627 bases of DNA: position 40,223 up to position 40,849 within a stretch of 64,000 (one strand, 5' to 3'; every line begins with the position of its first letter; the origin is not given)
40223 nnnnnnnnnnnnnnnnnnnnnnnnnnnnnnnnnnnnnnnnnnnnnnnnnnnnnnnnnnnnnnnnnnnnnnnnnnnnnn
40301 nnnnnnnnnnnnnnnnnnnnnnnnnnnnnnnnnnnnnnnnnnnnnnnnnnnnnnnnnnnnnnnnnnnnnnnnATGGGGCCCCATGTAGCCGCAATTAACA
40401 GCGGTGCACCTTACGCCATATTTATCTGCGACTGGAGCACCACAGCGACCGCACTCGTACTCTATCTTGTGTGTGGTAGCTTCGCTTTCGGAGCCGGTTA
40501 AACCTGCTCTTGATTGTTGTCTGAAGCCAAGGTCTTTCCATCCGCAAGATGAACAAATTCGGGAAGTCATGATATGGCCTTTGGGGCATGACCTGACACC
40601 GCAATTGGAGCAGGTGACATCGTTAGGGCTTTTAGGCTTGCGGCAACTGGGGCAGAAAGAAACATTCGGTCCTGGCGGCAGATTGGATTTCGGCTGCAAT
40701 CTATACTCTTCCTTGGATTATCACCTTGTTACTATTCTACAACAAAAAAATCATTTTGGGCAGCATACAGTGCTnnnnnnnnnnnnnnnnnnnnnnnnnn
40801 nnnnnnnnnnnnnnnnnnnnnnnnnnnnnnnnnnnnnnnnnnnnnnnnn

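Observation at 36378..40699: Paralogous triad: cytoplasmic multi-zinc-ribbon / TM / FN3 / periplasmic TlpA-thioredoxin proteins flanking a four-ribbon protein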

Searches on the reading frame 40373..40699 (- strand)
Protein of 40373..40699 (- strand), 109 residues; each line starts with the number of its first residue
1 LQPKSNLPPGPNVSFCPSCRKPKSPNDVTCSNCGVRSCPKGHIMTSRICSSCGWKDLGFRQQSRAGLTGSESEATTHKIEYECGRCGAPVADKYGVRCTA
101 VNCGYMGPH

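Call 17: find_homologous_proteins(query=A2, max_evalue=0.001)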
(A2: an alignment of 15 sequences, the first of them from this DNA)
Query A2 (15 sequences) (109 aa, profile of the alignment): 12 proteins with E <= 0.001 among 2097 candidates.
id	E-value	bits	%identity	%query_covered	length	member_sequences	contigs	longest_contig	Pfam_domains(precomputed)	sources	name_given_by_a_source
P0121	2.9e-24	103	36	87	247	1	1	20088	-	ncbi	-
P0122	2.4e-19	87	25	91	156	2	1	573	PF13240.12,PF12773.14,PF17032.11,PF13248.12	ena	-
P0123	3.0e-18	84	31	47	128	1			PF18912.7,PF13240.12,PF12773.14,PF17032.11,PF13248.12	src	-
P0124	2.2e-17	81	30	47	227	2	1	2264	PF18912.7,PF13240.12,PF12773.14,PF17032.11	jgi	jgi:RNA polymerase subunit RPABC4/transcription elongation factor Spt4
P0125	3.6e-12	64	29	43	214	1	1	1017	PF18912.7,PF13240.12,PF22747.3,PF12773.14,PF17032.11,PF07191.18,PF10571.16,PF24460.2,PF07282.19,PF13248.12,PF06906.17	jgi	jgi:RNA polymerase subunit RPABC4/transcription elongation factor Spt4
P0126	2.8e-10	58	28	40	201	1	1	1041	PF13240.12,PF12773.14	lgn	-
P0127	3.0e-9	55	32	61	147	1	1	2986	PF12773.14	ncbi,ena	-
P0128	3.4e-6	45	27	75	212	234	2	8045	PF12172.15,PF18912.7,PF13240.12,PF12773.14,PF17032.11,PF24463.2,PF24460.2,PF13248.12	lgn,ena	-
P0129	9.3e-6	43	38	22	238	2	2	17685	PF18912.7,PF13240.12,PF12773.14,PF17032.11,PF24463.2,PF24460.2,PF13248.12,PF08271.18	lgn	-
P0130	4.1e-5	41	40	41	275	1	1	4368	PF18912.7,PF13240.12,PF12773.14,PF17032.11,PF07191.18,PF24463.2,PF24460.2,PF13248.12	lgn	-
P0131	5.2e-5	41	29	75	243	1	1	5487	PF18912.7,PF13240.12,PF13920.13,PF01155.26,PF12773.14,PF17032.11,PF07191.18,PF24463.2,PF24460.2,PF13248.12,PF08271.18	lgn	-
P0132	5.4e-5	41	26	70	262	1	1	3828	PF18912.7,PF13240.12,PF12773.14,PF17032.11,PF28085.1,PF10571.16,PF13248.12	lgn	-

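Call 19: find_encoding_contigs(protein=P0121, flank=8000, max_places=2)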
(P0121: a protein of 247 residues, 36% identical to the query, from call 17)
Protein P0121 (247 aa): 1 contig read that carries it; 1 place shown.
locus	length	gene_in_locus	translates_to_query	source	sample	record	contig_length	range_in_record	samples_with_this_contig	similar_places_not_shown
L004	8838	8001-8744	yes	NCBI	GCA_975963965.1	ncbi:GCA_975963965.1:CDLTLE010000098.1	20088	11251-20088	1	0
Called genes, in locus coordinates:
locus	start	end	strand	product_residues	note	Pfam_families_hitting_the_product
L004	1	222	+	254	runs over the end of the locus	PF01061:ABC2_membrane, PF12698:ABC2_membrane_3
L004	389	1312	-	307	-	PF17284:Spermine_synt_N, PF01564:Spermine_synth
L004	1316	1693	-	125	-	PF02675:AdoMet_dc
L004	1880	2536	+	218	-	-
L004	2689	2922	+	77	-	PF09413:DUF2007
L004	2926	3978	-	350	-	PF13500:AAA_26, PF07085:DRTGG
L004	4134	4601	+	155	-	PF03449:GreA_GreB_N, PF01272:GreA_GreB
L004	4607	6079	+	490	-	PF01336:tRNA_anti-codon, PF00152:tRNA-synt_2, PF01409:tRNA-synt_2d (faint)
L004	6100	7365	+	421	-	PF02403:Seryl_tRNA_N, PF00587:tRNA-synt_2b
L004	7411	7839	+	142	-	PF12773:DZR (faint), PF23455:DUF7129 (faint), PF13248:Zn_ribbon_3 (faint)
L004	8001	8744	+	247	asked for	-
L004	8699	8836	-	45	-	?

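Call 28: search_protein_representatives(alignment_id=A2)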
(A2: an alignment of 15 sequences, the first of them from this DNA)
Query: 15 sequences, 112 profile positions. Proteins with E-value up to 0.001 (for the whole library): 1278; up to 1e-10: 106; up to 1e-30: 5. The best 150 are listed.
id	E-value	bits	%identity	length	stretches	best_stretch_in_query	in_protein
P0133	1.0e-38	147.9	-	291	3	7-111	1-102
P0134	1.6e-38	147.3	-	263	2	1-110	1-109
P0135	3.3e-37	143.1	-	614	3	8-111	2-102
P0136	1.5e-32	128.1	-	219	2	3-110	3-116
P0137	2.7e-31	124.1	-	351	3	3-110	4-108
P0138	3.6e-30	120.4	-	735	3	14-110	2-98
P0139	3.1e-29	117.4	-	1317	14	14-107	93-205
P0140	3.1e-29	117.4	-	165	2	7-111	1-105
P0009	2.8e-28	114.3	-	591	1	1-111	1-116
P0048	3.0e-28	114.2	-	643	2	10-110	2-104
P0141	3.6e-28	114.0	-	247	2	1-111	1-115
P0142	1.2e-27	112.3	-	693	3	7-110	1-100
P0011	5.1e-27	110.3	-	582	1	13-111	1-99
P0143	1.1e-26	109.2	-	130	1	1-111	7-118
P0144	2.2e-26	108.2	-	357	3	1-109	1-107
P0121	9.3e-25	103.0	-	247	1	1-109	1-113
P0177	3.1e-15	72.3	-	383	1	4-69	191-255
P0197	6.8e-13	64.8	-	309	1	13-110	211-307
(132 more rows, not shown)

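Call 41: search_protein_families(library=pfam, proteins=[P0177, P0197], max_evalue=0.01)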
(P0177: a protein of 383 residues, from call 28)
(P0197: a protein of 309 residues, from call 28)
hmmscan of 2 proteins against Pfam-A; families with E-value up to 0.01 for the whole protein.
P0177 (383 aa): 1 family
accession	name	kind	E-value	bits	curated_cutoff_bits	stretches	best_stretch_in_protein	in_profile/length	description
PF00226.36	DnaJ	-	2e-13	50.7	27.8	1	6-72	1-62/63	DnaJ domain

P0197 (309 aa): 5 families
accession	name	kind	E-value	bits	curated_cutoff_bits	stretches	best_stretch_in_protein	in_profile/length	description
PF12773.13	DZR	-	0.00027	21.5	27.3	1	247-304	12-45/45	Double zinc ribbon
PF17032.10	Zn_ribbon_15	-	0.00083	20.5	28.9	0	283-304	52-73/73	zinc-ribbon family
PF10571.15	UPF0547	-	0.0017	18.9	29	1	286-307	3-24/26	Uncharacterised protein family UPF0547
PF13248.11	Zn_ribbon_3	-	0.0032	17.3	27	1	284-304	3-23/26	zinc-ribbon domain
PF13240.11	Zn_Ribbon_1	-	0.0056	16.9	25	1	286-305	2-21/23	zinc-ribbon domain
